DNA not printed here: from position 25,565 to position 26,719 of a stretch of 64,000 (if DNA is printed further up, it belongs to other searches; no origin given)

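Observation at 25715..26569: Orphan 284-aa protein with an RNxxxH HEPN-like motif under a divergent XRE regulator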

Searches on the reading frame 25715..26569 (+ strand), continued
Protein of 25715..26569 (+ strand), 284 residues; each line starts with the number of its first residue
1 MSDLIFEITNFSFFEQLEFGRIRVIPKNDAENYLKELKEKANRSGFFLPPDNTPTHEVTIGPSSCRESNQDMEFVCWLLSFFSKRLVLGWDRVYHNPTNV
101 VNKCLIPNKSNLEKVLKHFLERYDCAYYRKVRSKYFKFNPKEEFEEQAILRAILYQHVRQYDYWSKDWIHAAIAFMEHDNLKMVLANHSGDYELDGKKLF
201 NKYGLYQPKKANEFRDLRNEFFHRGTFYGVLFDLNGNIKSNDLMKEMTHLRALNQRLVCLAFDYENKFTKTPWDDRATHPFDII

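Call 54: search_protein_families(library=pfam, proteins=[L026:1459-4527:+, L053:1408-4506:+, L066:526-2688:+, L017:93-2654:+, L025:1115-2707:+, L034:6171-7871:+, L033:739-1974:+, L072:1600-4083:-, L001:9881-10714:-, L022:6710-8728:+], max_evalue=0.001)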
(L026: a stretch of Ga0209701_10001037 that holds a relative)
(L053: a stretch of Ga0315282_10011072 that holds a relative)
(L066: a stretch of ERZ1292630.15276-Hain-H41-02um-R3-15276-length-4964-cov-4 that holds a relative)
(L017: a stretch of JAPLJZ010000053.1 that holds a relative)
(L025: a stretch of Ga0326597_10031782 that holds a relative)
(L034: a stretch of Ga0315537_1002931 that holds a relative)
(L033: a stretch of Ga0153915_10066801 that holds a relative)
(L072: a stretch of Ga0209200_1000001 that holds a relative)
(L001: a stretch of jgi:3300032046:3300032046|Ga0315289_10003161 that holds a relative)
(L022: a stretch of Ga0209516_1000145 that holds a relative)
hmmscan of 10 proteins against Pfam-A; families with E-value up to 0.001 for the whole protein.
L026:1459-4527:+ (1022 aa): 6 families
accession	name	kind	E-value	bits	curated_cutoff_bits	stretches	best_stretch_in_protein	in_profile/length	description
PF07669.17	Eco57I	-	3.2e-49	167.7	25.3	1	458-652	1-171/171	Eco57I restriction-modification methylase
PF02384.22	N6_Mtase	-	2.6e-19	70.1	20.4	2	329-485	3-105/311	N-6 DNA Methylase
PF20473.4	MmeI_Mtase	-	1.7e-14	54.1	27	1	392-608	16-188/259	MmeI, DNA-methyltransferase domain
PF12950.13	TaqI_C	-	1.5e-10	41.8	26.5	1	817-945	11-118/118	TaqI-like C-terminal specificity domain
PF04313.20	HSDR_N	-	8.8e-10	39.2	25.1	1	27-137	2-195/198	Type I restriction enzyme R protein N terminus (HSDR_N)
PF01170.24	UPF0020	-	4.1e-06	27.1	22.3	1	397-475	30-94/197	RMKL-like, methyltransferase domain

L053:1408-4506:+ (1032 aa): 6 families
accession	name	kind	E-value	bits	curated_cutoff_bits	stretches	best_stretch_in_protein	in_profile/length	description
PF07669.17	Eco57I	-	4.5e-46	157.5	25.3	1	469-663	1-171/171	Eco57I restriction-modification methylase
PF02384.22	N6_Mtase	-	4.8e-17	62.7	20.4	2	321-501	3-115/311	N-6 DNA Methylase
PF20473.4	MmeI_Mtase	-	1.7e-14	54.1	27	1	403-579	16-149/259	MmeI, DNA-methyltransferase domain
PF12950.13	TaqI_C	-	2.9e-14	53.8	26.5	1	846-956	26-118/118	TaqI-like C-terminal specificity domain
PF04313.20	HSDR_N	-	1.3e-08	35.4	25.1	1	62-135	115-193/198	Type I restriction enzyme R protein N terminus (HSDR_N)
PF01170.24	UPF0020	-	3.7e-07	30.5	22.3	0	409-486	31-94/197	RMKL-like, methyltransferase domain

L066:526-2688:+ (720 aa): 4 families
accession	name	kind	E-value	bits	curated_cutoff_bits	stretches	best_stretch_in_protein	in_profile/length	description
PF07669.17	Eco57I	-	1.2e-28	100.7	25.3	1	19-142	47-168/171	Eco57I restriction-modification methylase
PF12950.13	TaqI_C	-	3.5e-16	59.9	26.5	1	253-374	2-118/118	TaqI-like C-terminal specificity domain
PF02661.23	Fic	-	4e-13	50.4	24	1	571-672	2-93/93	Fic/DOC family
PF02384.22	N6_Mtase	-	5.2e-06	26.4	20.4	1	47-172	121-242/311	N-6 DNA Methylase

L017:93-2654:+ (853 aa): 5 families
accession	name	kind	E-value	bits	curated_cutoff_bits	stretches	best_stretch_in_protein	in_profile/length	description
PF04851.21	ResIII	-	7.7e-39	133.7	22.5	1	196-348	4-163/164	Type III restriction enzyme, res subunit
PF18766.7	SWI2_SNF2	-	3.3e-14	53.5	26.7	1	199-349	1-157/221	SWI2/SNF2 ATPase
PF00270.35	DEAD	-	4.2e-12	46.6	26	1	197-348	1-161/167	DEAD/DEAH box helicase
PF04313.20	HSDR_N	-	1.1e-06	29.1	25.1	1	62-127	122-195/198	Type I restriction enzyme R protein N terminus (HSDR_N)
PF13588.12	HSDR_N_2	-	1.9e-05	25.1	25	1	63-128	34-100/110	Type I restriction enzyme R protein N terminus (HSDR_N)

L025:1115-2707:+ (530 aa): 3 families
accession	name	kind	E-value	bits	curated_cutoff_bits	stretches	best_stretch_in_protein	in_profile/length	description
PF13271.11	DUF4062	-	3.1e-21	75.8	24.7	1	10-96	1-82/82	Domain of unknown function (DUF4062)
PF13749.12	HATPase_c_4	-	6e-19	68.3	26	1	320-401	3-86/89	Putative ATP-dependent DNA helicase recG C-terminal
PF21247.3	Fic-like_C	-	2.2e-11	43.9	27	1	454-513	5-64/64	Filamentation induced by cAMP protein Fic-like, C-terminal domain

L034:6171-7871:+ (566 aa): 3 families
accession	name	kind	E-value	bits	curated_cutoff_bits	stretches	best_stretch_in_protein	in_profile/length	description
PF02384.22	N6_Mtase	-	4.5e-98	328.8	20.4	2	168-335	2-163/311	N-6 DNA Methylase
PF12161.14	HsdM_N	-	1.6e-27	97.2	24.5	1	15-151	2-130/135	HsdM N-terminal domain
PF01170.24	UPF0020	-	0.0001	22.5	22.3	1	214-307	31-131/197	RMKL-like, methyltransferase domain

L033:739-1974:+ (411 aa): 0 families

L072:1600-4083:- (827 aa): 0 families

L001:9881-10714:- (277 aa): 2 families
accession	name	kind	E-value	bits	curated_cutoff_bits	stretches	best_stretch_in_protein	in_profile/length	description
PF09407.15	AbiEi_1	-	7.6e-07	29.9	22.2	1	97-228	23-141/142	AbiEi antitoxin C-terminal domain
PF13338.12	AbiEi_4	-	0.00011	22.7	25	1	15-69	2-48/49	Transcriptional regulator, AbiEi antitoxin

L022:6710-8728:+ (672 aa): 3 families
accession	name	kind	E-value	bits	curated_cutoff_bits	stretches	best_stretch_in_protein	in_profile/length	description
PF16314.11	DUF4954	-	3.3e-167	557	26.2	1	5-438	3-432/433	Domain of unknown function (DUF4954)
PF20683.2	DUF6819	-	2.7e-38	131.8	23.5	1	504-657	6-158/171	Domain of unknown function (DUF6819)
PF25084.1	LbH_EIF2B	-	4.4e-06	27.1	54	0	181-259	29-104/105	EIF2B subunit epsilon LbH domain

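Call 72: search_dna_similar(query=P0030, collection=plasmids, mode=protein, max_evalue=0.001, max_rows=10)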
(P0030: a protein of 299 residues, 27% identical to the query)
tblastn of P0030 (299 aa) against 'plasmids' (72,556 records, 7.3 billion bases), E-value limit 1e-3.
Records with a match: 4; places in all: 4; records where one place covers at least 80% of the query: 4.
Best place of each record, by identity: <60% 4.
By first word of the organism name: Burkholderia 2; Acinetobacter 1; Providencia 1.
By predicted mobility (MOB-suite, as given by PLSDB): non-mobilizable 2; conjugative 2.
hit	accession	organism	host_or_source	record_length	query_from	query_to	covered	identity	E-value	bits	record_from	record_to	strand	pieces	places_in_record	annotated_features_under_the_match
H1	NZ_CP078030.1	Acinetobacter variabilis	whole organism,alcohol foam dispenser ...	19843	4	298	99%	23.0%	1e-8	63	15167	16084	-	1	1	hypothetical protein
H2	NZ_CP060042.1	Burkholderia cenocepacia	Soil,soil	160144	1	298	100%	20.8%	1e-5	54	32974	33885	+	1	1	hypothetical protein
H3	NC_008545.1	Burkholderia cenocepacia HI2424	-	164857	1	298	100%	20.8%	1e-5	54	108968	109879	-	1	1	hypothetical protein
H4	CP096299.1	Providencia sp. PROV236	Clinical or host-associated ...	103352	4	286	95%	21.4%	1e-7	61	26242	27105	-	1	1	record has no annotation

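Call 73: search_dna_similar(query=window:25715-26566:+, collection=plasmids, mode=protein, max_evalue=0.01, max_rows=10)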
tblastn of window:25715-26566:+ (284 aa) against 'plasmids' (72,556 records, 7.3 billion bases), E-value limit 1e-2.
No match.

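Call 75: get_annotated_region(hit=H1, flank=6000)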
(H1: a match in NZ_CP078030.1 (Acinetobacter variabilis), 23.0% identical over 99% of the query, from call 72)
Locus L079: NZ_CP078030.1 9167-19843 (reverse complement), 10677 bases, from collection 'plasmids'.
description: Acinetobacter variabilis strain AV_175 plasmid pAV_175-4, complete sequence
organism: Acinetobacter variabilis (NCBI taxid 70346)
taxonomy: Bacteria; Pseudomonadota; Gammaproteobacteria; Moraxellales; Moraxellaceae; Acinetobacter; Acinetobacter variabilis
host: -; source: whole organism,alcohol foam dispenser in hospital intensive care unit; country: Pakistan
typing (MOB-suite, as given by PLSDB): non-mobilizable; replicon rep_cluster_1364
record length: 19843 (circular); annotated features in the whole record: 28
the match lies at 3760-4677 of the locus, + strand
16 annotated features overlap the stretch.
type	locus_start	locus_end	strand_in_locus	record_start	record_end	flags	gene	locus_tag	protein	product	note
CDS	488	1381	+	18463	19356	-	repM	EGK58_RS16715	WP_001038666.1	replication initiation protein RepM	GO:0006270 - DNA replication initiation [Evidence IEA]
CDS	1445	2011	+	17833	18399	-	-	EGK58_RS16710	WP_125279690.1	plasmid replication DNA-binding protein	-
CDS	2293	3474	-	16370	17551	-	-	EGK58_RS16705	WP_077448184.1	cation diffusion facilitator family transporter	-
CDS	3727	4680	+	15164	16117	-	-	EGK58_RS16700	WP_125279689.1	hypothetical protein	-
CDS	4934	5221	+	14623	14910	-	-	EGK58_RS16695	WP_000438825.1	BrnT family toxin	-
CDS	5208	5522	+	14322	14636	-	-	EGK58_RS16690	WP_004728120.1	BrnA antitoxin family protein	-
CDS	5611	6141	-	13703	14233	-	-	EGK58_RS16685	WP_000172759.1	hypothetical protein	-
CDS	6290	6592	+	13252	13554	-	-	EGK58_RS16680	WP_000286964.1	type II toxin-antitoxin system RelE/ParE family toxin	GO:0008219 - cell death [Evidence IEA]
CDS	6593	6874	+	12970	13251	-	-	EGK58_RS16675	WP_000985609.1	addiction module antidote protein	-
CDS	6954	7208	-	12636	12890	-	-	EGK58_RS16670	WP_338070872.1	SMI1/KNR4 family protein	-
CDS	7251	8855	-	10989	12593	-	-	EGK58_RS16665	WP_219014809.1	IS66 family transposase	-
CDS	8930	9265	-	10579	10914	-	tnpB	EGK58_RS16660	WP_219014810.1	IS66 family insertion sequence element accessory protein TnpB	-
CDS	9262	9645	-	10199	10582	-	-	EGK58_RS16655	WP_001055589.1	transposase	GO:0006313 - DNA transposition [Evidence IEA]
CDS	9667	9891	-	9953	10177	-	-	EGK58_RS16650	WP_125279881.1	SMI1/KNR4 family protein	-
CDS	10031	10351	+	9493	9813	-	-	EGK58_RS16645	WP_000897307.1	type II toxin-antitoxin system RelE/ParE family toxin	-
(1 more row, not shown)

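Call 76: get_annotated_region(hit=H3, flank=6000)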
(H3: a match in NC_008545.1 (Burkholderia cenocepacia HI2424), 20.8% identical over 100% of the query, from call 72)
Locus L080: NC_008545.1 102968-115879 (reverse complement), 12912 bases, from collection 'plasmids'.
description: Burkholderia cenocepacia HI2424 plasmid unnamed1, complete sequence
organism: Burkholderia cenocepacia HI2424 (NCBI taxid 331272)
taxonomy: Bacteria; Pseudomonadota; Betaproteobacteria; Burkholderiales; Burkholderiaceae; Burkholderia; Burkholderia cenocepacia; Burkholderia cenocepacia HI2424
host: -; source: -; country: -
typing (MOB-suite, as given by PLSDB): conjugative; replicon rep_cluster_1467; relaxase MOBF; mating-pair formation MPF_F
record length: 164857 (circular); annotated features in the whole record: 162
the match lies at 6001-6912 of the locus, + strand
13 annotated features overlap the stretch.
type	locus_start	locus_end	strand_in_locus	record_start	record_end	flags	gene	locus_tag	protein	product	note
CDS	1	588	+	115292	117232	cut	-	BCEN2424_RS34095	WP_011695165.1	alpha/beta hydrolase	-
CDS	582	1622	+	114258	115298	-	-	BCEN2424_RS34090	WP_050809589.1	T6SS immunity protein Tli4 family protein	-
CDS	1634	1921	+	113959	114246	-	-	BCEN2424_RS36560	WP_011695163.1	PAAR domain-containing protein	-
CDS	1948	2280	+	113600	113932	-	-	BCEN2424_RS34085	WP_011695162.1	H-NS histone family protein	-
CDS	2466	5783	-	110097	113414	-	-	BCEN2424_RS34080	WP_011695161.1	hypothetical protein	-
CDS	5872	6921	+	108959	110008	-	-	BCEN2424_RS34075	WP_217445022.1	hypothetical protein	-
CDS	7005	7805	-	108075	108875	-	-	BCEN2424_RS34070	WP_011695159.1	FRG domain-containing protein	-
CDS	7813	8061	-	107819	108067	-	-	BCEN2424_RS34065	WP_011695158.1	hypothetical protein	-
CDS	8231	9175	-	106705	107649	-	-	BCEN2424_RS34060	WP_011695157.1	hypothetical protein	-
CDS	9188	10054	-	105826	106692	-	-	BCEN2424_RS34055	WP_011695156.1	DUF4238 domain-containing protein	-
CDS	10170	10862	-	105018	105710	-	-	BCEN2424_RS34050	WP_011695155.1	ATP-binding protein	-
CDS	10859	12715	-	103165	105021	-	-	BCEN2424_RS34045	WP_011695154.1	phage integrase family protein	-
CDS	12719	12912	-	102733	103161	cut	-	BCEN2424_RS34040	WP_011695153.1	hypothetical protein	-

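Call 78: search_protein_families(library=padloc, alignment_id=A3, max_evalue=0.01)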
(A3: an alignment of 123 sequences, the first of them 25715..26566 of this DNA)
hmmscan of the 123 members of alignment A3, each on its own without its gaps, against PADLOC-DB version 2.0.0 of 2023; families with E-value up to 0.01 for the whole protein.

A. member 1, window:25715-26566:+ (284 aa): 0 families

B. families by the number of members that match (of 123 scanned): 4 families
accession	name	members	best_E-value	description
PDLC00874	E2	2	0.005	E2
PDLC00869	E2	1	0.005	E2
PDLC05058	PDC-S64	1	0.0077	-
PDLC02500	BrxHI|BrxHII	1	0.0094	BrxHI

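Call 79: search_protein_families(library=pfam, proteins=[L080:2466-5783:-, L079:3727-4677:+, L080:5872-6918:+], max_evalue=0.1)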
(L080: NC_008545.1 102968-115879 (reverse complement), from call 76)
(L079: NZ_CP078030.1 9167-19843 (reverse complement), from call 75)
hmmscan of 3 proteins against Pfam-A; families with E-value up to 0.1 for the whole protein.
L080:2466-5783:- (1105 aa): 1 family
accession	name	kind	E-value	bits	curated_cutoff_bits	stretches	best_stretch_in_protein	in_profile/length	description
PF01661.27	Macro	-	0.044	14.2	22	1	970-1018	53-101/118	Macro domain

L079:3727-4677:+ (317 aa): 0 families

L080:5872-6918:+ (349 aa): 1 family
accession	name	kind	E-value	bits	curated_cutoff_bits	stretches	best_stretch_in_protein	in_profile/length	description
PF09179.16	TilS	-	0.02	15.6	21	1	10-54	16-60/67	TilS substrate binding domain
